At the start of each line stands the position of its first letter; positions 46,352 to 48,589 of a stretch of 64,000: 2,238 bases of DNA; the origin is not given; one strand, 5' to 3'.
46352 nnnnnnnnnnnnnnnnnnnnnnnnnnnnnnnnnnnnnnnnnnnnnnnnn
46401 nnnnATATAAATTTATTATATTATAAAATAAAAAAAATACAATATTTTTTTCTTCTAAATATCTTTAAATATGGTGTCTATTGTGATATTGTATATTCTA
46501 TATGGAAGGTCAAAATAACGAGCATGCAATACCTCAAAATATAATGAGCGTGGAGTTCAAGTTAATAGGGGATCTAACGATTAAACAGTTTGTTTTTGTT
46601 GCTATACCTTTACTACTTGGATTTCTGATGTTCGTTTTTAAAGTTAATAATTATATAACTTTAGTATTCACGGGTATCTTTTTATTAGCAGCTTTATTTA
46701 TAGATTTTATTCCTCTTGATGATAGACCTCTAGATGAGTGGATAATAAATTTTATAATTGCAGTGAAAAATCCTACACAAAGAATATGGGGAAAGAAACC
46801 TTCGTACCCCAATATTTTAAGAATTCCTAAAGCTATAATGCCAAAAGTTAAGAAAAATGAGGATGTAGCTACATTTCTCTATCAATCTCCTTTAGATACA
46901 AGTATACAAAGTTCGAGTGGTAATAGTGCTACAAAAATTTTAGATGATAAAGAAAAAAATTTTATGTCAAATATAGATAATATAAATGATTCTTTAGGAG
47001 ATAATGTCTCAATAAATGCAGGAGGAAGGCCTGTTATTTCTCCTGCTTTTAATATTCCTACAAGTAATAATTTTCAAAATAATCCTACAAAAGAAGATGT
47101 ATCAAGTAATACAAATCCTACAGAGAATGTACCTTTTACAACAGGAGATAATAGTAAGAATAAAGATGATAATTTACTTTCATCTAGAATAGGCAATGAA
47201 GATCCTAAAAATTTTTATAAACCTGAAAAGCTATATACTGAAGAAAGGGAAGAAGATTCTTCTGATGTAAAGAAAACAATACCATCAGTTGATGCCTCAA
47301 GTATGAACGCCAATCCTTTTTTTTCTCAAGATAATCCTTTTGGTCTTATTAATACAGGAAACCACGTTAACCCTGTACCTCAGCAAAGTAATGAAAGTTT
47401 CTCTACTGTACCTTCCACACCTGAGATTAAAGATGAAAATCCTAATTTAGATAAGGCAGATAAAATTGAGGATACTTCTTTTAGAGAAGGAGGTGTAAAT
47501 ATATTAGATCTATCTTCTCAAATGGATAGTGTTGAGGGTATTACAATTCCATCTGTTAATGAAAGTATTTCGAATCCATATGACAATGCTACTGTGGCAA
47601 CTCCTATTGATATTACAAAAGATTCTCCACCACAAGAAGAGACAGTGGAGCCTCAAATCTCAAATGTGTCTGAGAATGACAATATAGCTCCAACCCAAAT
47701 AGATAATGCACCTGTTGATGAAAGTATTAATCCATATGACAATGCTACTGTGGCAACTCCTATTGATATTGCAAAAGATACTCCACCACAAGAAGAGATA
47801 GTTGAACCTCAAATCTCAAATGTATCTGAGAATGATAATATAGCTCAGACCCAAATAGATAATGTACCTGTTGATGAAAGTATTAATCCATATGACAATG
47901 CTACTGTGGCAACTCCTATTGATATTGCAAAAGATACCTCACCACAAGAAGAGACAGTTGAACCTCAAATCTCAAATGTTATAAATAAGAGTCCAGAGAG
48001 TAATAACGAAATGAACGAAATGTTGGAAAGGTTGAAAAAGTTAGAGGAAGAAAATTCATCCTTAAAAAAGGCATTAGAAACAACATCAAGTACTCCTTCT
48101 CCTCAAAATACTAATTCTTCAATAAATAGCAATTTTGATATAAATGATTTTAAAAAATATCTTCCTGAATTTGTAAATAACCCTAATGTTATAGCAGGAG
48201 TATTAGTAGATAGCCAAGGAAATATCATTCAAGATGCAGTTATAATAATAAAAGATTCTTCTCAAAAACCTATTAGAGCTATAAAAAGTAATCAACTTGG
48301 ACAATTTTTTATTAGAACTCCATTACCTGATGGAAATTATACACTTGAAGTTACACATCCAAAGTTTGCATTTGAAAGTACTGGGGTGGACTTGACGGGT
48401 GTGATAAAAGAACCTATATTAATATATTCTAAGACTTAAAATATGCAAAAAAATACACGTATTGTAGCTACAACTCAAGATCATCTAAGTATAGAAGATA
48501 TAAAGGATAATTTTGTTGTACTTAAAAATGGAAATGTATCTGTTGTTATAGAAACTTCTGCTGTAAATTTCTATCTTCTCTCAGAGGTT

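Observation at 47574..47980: Near-identical 156-bp tandem coding repeats in a surface protein adjacent to the T4SS-like locus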

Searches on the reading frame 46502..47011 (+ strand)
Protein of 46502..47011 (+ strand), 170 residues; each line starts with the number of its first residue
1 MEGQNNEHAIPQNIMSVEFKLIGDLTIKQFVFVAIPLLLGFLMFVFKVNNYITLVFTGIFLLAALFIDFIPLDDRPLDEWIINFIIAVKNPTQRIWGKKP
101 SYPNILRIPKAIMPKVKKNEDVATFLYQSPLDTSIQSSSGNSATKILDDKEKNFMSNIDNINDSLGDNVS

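Call 36: search_solved_structures(query=A4, max_evalue=1)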
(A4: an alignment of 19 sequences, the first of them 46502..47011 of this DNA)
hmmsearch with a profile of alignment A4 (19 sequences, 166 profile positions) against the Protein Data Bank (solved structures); distinct sequences matched with E-value up to 1: 11.
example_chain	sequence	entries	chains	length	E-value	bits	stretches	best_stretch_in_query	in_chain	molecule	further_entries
3n6o_A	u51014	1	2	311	0.057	16.5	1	81-142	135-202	guanine nucleotide exchange factor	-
4mxp_A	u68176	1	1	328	0.061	16.4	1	81-142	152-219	Defects in Rab1 recruitment protein A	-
3l0i_A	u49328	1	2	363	0.061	16.4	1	81-141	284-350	DrrA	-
3l0m_A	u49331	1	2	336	0.064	16.4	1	81-142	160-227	DrrA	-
3jz9_A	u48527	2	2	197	0.11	15.5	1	81-122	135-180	Uncharacterized protein DrrA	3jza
2wwx_B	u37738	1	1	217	0.13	15.4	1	81-122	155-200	DRRA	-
5o74_A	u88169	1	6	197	0.15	15.2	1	81-119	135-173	Multifunctional virulence effector protein DrrA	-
5t7v_SF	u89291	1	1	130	0.81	12.8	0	78-127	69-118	30S ribosomal protein S8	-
5nd8_h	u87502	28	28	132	0.83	12.7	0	78-127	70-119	30S ribosomal protein S8 | Small ribosomal subunit protein uS8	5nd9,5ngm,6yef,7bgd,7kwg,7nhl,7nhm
5tcu_SF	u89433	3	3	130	0.83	12.7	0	78-127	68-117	30S ribosomal protein S8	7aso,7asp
5li0_h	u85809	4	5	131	0.83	12.7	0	78-127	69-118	30S ribosomal protein S8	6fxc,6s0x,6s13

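Call 44: predict_structure(alignment_id=A4)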
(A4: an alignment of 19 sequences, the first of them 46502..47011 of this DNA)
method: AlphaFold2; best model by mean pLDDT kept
length: 170 residues; sequences in the alignment: 19
mean_pLDDT: 63.8   pTM: 0.31
mean pLDDT of the five models: 63.8, 63.7, 62.5, 62.5, 61.7
residues with pLDDT >= 90: 0; 70-90: 66; 50-70: 66; < 50: 38
segments of 3 or more residues with pLDDT < 50: 1-13, 112-119, 128-140
pLDDT, mean of each block of 10 residues (from residue 1): 44 53 68 84 83 85 80 63 67 54 55 49 51 42 63 78 67
secondary structure, 60 per line:
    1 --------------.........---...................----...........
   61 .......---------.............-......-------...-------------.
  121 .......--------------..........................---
elements in order: H15-23 H27-45 H50-67 H77-89 H91-96 H120-127 H142-167
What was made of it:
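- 46580..46711 (+): Two transmembrane helices forming a hairpin (aa 27-70) joined by a loop of about 5 residues (KVNNY). The AF2 model has helices 27-45 and 50-67 (call 44).
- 46730..46789 (+): Conserved helix after TM2 (aa 77-96; D78, F84, P91-T92 invariant), corresponding to the VirB3 C-terminal helix. AF2 helices 77-89 and 91-96 (call 44).
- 46925..47002 (+): Family-conserved helix (aa 142-167) with the LDxxEK motif; this is the end of the part that stays with PrgI in split forms. AF2 helix 142-167 (call 44).
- On PrgI/VirB3 family (PF12666): The AF2 model has helices 27-45, 50-67 and 77-96 (call 44, pLDDT 80-85 over the hairpin). The model is of low confidence (mean pLDDT 63.8, call 44).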

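Call 71: fold_search(model_id=the predicted structure, library=pdb)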
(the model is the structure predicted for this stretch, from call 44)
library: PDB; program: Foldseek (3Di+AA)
matches with E <= 10: 5; with E <= 0.001: 0
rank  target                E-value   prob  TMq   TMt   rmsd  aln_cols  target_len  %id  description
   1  7n9z_I                4.2e+00  0.21  0.25  0.41   8.4        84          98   12  E. coli cytochrome bo3 in MSP nanodisc (released 2021-09-01)
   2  8b6f_AJ               4.5e+00  0.02  0.13  0.10  28.5       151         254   24  Cryo-EM structure of NADH:ubiquinone oxidoreductase (complex-I) from respiratory supercomplex of Tetrahymena thermoph (released 2023-03-29)
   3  7tgh_6                6.6e+00  0.01  0.14  0.11  27.9       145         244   23  Cryo-EM structure of respiratory super-complex CI+III2 from Tetrahymena thermophila (released 2022-04-06)
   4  8gym_N6               6.6e+00  0.01  0.13  0.09  28.3       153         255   25  Cryo-EM structure of Tetrahymena thermophila respiratory mega-complex MC IV2+(I+III2+II)2 (released 2023-06-14)
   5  6gcs_L                9.0e+00  0.07  0.20  0.35  14.2        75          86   25  Cryo-EM structure of respiratory complex I from Yarrowia lipolytica (released 2018-10-10)
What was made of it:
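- On PrgI/VirB3 family (PF12666): Foldseek of the N-terminal model against PDB gave no match with E below 4 (call 71).
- Tried and rejected: Foldseek of the N-terminal model found nothing (call 71).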

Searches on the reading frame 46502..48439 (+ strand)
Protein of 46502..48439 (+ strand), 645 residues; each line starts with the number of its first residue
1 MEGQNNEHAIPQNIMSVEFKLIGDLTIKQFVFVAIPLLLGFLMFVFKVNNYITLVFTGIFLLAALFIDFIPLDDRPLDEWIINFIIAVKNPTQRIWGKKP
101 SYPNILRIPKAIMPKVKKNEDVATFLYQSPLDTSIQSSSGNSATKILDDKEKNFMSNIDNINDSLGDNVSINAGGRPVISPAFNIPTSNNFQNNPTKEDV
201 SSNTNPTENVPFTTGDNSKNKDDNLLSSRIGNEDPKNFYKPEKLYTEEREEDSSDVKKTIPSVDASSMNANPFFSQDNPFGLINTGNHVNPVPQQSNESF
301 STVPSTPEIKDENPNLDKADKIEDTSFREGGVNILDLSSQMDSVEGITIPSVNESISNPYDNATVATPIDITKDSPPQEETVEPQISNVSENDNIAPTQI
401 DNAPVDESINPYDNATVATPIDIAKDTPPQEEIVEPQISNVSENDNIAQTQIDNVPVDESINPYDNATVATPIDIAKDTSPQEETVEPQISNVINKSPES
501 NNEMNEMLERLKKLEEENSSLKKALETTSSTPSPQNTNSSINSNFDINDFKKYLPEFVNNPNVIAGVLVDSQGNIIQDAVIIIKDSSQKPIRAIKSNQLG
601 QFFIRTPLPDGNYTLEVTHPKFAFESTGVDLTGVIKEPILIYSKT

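Call 4: search_protein_families(library=pfam, proteins=[window:46502-48439:+], max_evalue=0.1)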
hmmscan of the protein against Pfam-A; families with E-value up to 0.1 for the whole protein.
window:46502-48439:+ (645 aa): 7 families
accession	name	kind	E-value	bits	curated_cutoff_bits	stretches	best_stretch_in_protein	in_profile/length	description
PF13620.12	CarboxypepD_reg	-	3e-08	34.3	32.3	1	564-631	2-69/82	Carboxypeptidase regulatory-like domain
PF12666.12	PrgI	-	4.7e-05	24.3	27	1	10-85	2-79/91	PrgI family protein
PF09430.16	EMC7_beta-sandw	-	0.00039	21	26.6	1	574-632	5-60/122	ER membrane protein complex subunit 7, beta-sandwich domain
PF05812.17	Herpes_BLRF2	-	0.0099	16.5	25.8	1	503-535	3-34/119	Herpesvirus BLRF2 protein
PF19776.5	DUF6262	-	0.031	14.9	29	0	464-526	51-108/110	Family of unknown function (DUF6262)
PF06785.16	UPF0242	-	0.057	13.9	33.5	0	459-552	81-139/194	Uncharacterised protein family (UPF0242) N-terminus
PF25541.1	TBCA_PH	-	0.062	13.4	27.8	0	480-541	63-125/139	PH domain-containing proteins, TBCA domain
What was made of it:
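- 46502..48439 (+): Gene for the 645-aa protein: PrgI/VirB3-like hairpin, disordered linker, coiled coil, beta-sandwich. Pfam gives PF12666 and PF13620 (call 4).
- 48194..48430 (+): C-terminal seven-strand beta-sandwich (aa 565-643), transthyretin/CarboxypepD_reg/CnaB-like. PF13620 scores 34.3 bits, above the cut-off of 32.3 (call 4).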

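Call 9: find_homologous_proteins(query=window:46502-48436:+, max_evalue=0.001)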
Query window:46502-48436:+ (645 aa): 48 proteins with E <= 0.001 among 8000 candidates.
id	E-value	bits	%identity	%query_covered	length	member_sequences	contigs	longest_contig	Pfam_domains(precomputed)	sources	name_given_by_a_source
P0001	0.0e+0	1392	100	100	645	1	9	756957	PF13620.13,PF12666.13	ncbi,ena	-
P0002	0.0e+0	1307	92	100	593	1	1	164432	PF13620.13,PF12666.13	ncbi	-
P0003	1.4e-99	353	54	36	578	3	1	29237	PF13620.13,PF12666.13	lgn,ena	-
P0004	6.6e-96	340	40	50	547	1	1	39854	PF13620.13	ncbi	-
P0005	1.2e-95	340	40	50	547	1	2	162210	PF13620.13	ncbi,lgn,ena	-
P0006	2.4e-95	339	40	50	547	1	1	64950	PF13620.13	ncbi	-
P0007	3.4e-95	338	60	29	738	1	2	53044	PF13620.13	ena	-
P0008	4.0e-94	335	61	29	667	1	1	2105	-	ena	-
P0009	9.0e-94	333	53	31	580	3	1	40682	PF13620.13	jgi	jgi:hypothetical protein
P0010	1.8e-80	289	54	25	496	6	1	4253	PF13620.13,PF12666.13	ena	-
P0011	2.2e-73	266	51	25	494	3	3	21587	PF13620.13,PF12666.13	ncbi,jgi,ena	jgi:hypothetical protein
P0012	2.7e-72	262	44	21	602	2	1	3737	PF13620.13,PF12666.13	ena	-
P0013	5.5e-71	258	48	14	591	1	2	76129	PF13620.13,PF12666.13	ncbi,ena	-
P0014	8.1e-70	254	30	27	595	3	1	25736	PF13620.13,PF12666.13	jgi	jgi:hypothetical protein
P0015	1.5e-66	243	65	27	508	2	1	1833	PF12666.13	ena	-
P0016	2.4e-66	243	46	29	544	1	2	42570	PF13620.13,PF12666.13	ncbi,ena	-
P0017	1.3e-63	234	47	26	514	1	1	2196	PF13620.13,PF12666.13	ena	-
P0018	8.6e-62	228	46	26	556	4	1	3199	PF13620.13,PF12666.13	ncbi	-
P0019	3.8e-59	219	53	20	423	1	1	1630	PF13620.13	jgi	jgi:hypothetical protein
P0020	9.8e-40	155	39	24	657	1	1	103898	PF13620.13,PF12666.13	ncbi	-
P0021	5.7e-37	146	37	24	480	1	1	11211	PF13620.13,PF12666.13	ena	-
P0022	9.0e-36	142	47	16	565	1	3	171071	PF13620.13,PF12666.13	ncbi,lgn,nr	ncbi:MAG: hypothetical protein KatS3mg101_0133 [Patescibacteria group bacterium]|nr:MAG: hypothetica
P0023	5.2e-34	136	47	16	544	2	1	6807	PF12666.13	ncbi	ncbi:MAG: PrgI family protein [Patescibacteria group bacterium]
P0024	9.2e-34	135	46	16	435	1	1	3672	PF13620.13,PF12666.13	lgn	-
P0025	4.4e-33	133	46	16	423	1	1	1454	PF13620.13,PF12666.13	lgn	-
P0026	1.7e-32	131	47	16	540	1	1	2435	PF13620.13,PF12666.13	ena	-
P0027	5.0e-32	129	43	16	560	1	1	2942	PF13620.13,PF12666.13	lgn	-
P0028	9.1e-32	129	44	16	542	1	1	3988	PF13620.13,PF12666.13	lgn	-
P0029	1.2e-31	128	47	15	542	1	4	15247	PF13620.13,PF12666.13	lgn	-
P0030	2.5e-31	127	47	16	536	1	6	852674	PF13620.13,PF12666.13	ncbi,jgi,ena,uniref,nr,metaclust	ncbi:hypothetical protein A2415_04020 [candidate division WWE3 bacterium RIFOXYC1_FULL_39_7]|uniref:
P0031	1.2e-30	125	48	16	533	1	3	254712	PF13620.13,PF12666.13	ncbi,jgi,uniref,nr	ncbi:hypothetical protein C4561_04175 [candidate division WWE3 bacterium]|jgi:hypothetical protein|u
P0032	1.4e-30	125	44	15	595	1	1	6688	PF13620.13,PF12666.13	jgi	jgi:hypothetical protein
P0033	4.0e-30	123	45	16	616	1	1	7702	PF13620.13,PF12666.13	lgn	-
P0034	5.1e-30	123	48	15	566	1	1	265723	PF13620.13,PF12666.13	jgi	jgi:hypothetical protein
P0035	6.6e-30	122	42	17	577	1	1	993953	PF13620.13,PF12666.13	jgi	jgi:hypothetical protein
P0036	1.2e-29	122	48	16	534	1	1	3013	PF13620.13,PF12666.13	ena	-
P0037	2.3e-29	121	41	15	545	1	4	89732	PF13620.13,PF12666.13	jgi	-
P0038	3.6e-29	120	48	15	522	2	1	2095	PF12666.13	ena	-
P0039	6.9e-28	116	49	15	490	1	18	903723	PF12666.13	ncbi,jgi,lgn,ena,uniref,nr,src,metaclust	ncbi:hypothetical protein A3K34_03990 [candidate division WWE3 bacterium RIFOXYC1_FULL_40_10]|uniref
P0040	7.5e-28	116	44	15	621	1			PF28422.1,PF13620.13,PF12666.13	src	-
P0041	2.1e-27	114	45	16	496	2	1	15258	PF12666.13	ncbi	-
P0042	2.1e-27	114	37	14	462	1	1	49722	PF12666.13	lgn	-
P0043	4.9e-27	113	40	16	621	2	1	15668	PF13620.13,PF12666.13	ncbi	-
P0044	1.4e-26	111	33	26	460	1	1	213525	PF13620.13,PF12666.13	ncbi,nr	ncbi:MAG: carboxypeptidase regulatory-like domain-containing protein [candidate division WWE3 bacter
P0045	2.9e-26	110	43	16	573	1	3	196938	PF13620.13,PF12666.13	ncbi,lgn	-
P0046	3.5e-26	110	38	17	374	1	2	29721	PF13620.13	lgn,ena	-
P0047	3.3e-24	104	44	16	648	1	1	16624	PF12666.13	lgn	-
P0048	7.0e-24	103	38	16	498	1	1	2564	PF13620.13,PF12666.13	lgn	-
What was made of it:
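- On PrgI/VirB3 family (PF12666): Most full-length relatives carry a precomputed PF12666 hit (call 9).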

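Call 12: find_encoding_contigs(protein=P0002, flank=10000, max_places=6)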
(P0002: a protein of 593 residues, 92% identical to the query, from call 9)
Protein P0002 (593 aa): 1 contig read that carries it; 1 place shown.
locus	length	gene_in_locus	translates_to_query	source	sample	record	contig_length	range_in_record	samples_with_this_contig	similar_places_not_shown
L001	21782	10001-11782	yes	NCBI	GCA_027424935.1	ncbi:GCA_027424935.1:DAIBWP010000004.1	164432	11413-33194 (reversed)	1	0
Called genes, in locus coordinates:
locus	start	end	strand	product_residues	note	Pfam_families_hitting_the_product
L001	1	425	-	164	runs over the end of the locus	-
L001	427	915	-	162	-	-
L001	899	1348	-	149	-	PF07963:N_methyl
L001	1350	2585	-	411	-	PF28597:T2SSF_N, PF00482:T2SSF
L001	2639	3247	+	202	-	PF00990:GGDEF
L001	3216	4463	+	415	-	PF07992:Pyr_redox_2, PF22366:NDH2_C (weak)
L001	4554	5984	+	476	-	PF13173:AAA_14, PF13635:DUF4143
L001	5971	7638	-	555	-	PF05157:MshEN (weak), PF00437:T2SSE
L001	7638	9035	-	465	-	PF01547:SBP_bac_1, PF13416:SBP_bac_8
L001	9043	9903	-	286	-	PF00483:NTP_transferase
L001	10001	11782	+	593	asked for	PF12666:PrgI (weak), PF13620:CarboxypepD_reg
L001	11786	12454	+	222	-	PF26593:TraC-like (weak)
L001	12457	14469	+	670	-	PF11130:TraC_F_IV (faint), PF01935:DUF87, PF19044:P-loop_TraG, PF12846:AAA_10 (faint)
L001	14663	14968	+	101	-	PF18908:DUF5663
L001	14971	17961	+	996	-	-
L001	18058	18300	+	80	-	PF04956:TrbC (weak), PF18895:T4SS_pilin (weak)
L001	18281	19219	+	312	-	-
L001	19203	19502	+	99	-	-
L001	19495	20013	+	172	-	-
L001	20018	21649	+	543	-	PF00270:DEAD (faint), PF19044:P-loop_TraG, PF01935:DUF87, PF12846:AAA_10, PF13401:AAA_22 (faint), PF19044:P-loop_TraG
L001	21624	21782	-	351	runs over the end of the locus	PF13360:PQQ_2 (weak), PF14269:Arylsulfotran_2 (faint)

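Call 13: find_encoding_contigs(protein=P0001, flank=10000, max_places=10)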
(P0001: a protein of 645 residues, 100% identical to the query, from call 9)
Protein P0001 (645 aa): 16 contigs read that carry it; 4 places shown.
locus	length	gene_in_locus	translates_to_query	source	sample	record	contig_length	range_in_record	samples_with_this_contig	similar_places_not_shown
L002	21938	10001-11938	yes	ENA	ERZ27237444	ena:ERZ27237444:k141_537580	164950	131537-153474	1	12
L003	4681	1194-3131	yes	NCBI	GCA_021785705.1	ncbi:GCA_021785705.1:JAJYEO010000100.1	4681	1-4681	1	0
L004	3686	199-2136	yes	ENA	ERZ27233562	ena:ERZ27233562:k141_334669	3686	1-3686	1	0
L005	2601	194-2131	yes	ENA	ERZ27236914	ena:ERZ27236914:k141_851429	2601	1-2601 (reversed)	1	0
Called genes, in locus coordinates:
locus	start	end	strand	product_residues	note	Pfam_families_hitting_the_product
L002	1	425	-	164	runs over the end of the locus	-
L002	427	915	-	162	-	-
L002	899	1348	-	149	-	PF07963:N_methyl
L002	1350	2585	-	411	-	PF28597:T2SSF_N, PF00482:T2SSF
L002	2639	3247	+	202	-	PF00990:GGDEF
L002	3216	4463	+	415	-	PF07992:Pyr_redox_2, PF22366:NDH2_C (weak)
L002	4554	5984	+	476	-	PF13173:AAA_14, PF13635:DUF4143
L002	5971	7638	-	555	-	PF05157:MshEN (weak), PF00437:T2SSE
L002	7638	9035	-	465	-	PF01547:SBP_bac_1, PF13416:SBP_bac_8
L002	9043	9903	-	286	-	PF00483:NTP_transferase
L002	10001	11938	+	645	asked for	PF12666:PrgI (weak), PF13620:CarboxypepD_reg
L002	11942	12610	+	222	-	PF26593:TraC-like (weak)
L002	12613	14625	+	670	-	PF11130:TraC_F_IV (faint), PF01935:DUF87, PF19044:P-loop_TraG, PF12846:AAA_10 (faint)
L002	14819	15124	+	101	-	PF18908:DUF5663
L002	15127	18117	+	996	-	-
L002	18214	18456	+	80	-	PF04956:TrbC (weak), PF18895:T4SS_pilin (weak)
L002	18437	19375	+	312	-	-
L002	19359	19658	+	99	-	-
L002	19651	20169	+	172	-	-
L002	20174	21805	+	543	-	PF00270:DEAD (faint), PF19044:P-loop_TraG, PF01935:DUF87, PF12846:AAA_10, PF13401:AAA_22 (faint), PF19044:P-loop_TraG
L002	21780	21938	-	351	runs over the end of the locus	PF13360:PQQ_2 (weak), PF14269:Arylsulfotran_2 (faint)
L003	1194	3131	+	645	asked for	PF12666:PrgI (weak), PF13620:CarboxypepD_reg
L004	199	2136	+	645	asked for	PF12666:PrgI (weak), PF13620:CarboxypepD_reg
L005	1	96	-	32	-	?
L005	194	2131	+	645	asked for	PF12666:PrgI (weak), PF13620:CarboxypepD_reg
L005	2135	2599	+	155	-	?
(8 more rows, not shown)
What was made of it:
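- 46502..48439 (+): The identical protein P0001 is found on 16 contigs (calls 9, 13).
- On Wall-anchored monoderm surface proteins with tandem repeats (LPXTG type): 16 other contigs share the same copy number (call 13).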

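Call 22: find_related_loci(query=A2, collection=genome_contigs, flank=6000)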
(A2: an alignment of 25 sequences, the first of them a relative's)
Query A2 (645 aa) in genome_contigs; peptide patterns used: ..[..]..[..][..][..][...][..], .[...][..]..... (x = any residue, [..] = any of these).
337 stretches matched a pattern; 197 encode a relative of the query (tblastn E <= 1e-3); the best 80 are kept; 80 distinct loci.
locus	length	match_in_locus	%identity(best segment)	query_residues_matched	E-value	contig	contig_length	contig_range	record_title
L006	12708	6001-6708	54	1-232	2e-74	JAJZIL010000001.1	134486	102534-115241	MAG: bacterium isolate LSA3.bin44 NODE_79_length_134486_cov_2.034914, whole genome shotgun sequence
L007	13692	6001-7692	54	1-642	1e-73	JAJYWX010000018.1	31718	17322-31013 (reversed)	MAG: bacterium isolate FK3.bin15 NODE_2703_length_31718_cov_3.061473, whole genome shotgun sequence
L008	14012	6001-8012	52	1-645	2e-64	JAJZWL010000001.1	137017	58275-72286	MAG: bacterium isolate TL1-1.bin64 NODE_28_length_137017_cov_4.003660, whole genome shotgun sequence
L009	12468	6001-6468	55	7-162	3e-54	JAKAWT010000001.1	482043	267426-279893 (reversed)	MAG: bacterium isolate YP4.bin81 NODE_7_length_482043_cov_12.846384, whole genome shotgun sequence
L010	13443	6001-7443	54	7-640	9e-50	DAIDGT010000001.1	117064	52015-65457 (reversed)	MAG TPA_asm: bacterium isolate clean329 NODE_1_length_117064_cov_4.656244, whole genome shotgun sequence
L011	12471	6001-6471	51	1-159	1e-48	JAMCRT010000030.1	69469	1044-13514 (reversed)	MAG: Patescibacteria group bacterium isolate FK_Sedi_A_Bin.248 NODE_624_length_69469_cov_3.57208, whole genome shotgun s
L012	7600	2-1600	52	9-640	2e-47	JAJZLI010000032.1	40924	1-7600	MAG: bacterium isolate MAS3.bin101 NODE_1712_length_40924_cov_1.382773, whole genome shotgun sequence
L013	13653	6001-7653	49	5-644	2e-26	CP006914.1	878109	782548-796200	Candidate division WWE3 bacterium RAAC2_WWE3_1 chromosome, complete genome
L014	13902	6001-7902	39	6-644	4e-26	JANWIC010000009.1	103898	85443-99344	MAG: Patescibacteria group bacterium isolate CRAIB_MAG31 c_000000029139, whole genome shotgun sequence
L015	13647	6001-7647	50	5-644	1e-26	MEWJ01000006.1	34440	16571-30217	MAG: candidate division WWE3 bacterium RIFOXYD1_FULL_43_17 rifoxyd1_full_scaffold_1437, whole genome shotgun sequence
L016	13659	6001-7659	31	1-644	7e-26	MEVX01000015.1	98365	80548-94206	MAG: candidate division WWE3 bacterium RIFOXYB1_FULL_43_24 rifoxyb1_full_scaffold_497, whole genome shotgun sequence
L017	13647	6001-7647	48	5-644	3e-26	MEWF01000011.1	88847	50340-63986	MAG: candidate division WWE3 bacterium RIFOXYC2_FULL_42_13 rifoxyc2_full_scaffold_286, whole genome shotgun sequence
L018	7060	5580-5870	48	6-103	7e-26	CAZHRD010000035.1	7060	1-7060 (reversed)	MAG TPA_asm: uncultured Candidatus Saccharibacteria bacterium isolate binchicken_co129_933 genome assembly, contig: NODE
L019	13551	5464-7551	51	4-639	5e-26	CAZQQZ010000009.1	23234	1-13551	MAG TPA_asm: uncultured Candidatus Saccharibacteria bacterium isolate SRP118108_co3_458 genome assembly, contig: NODE_97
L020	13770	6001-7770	47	5-644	5e-26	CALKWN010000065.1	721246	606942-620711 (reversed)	MAG TPA_asm: uncultured candidate division WWE3 bacterium isolate SRR6007446_bin.103_CONCOCT_v1.1_MAG genome assembly, c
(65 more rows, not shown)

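Call 86: search_protein_families(library=ncbifam, proteins=[window:46502-48436:+], max_evalue=0.01)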
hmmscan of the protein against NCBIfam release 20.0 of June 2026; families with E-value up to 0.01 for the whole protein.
window:46502-48436:+ (645 aa): 0 families
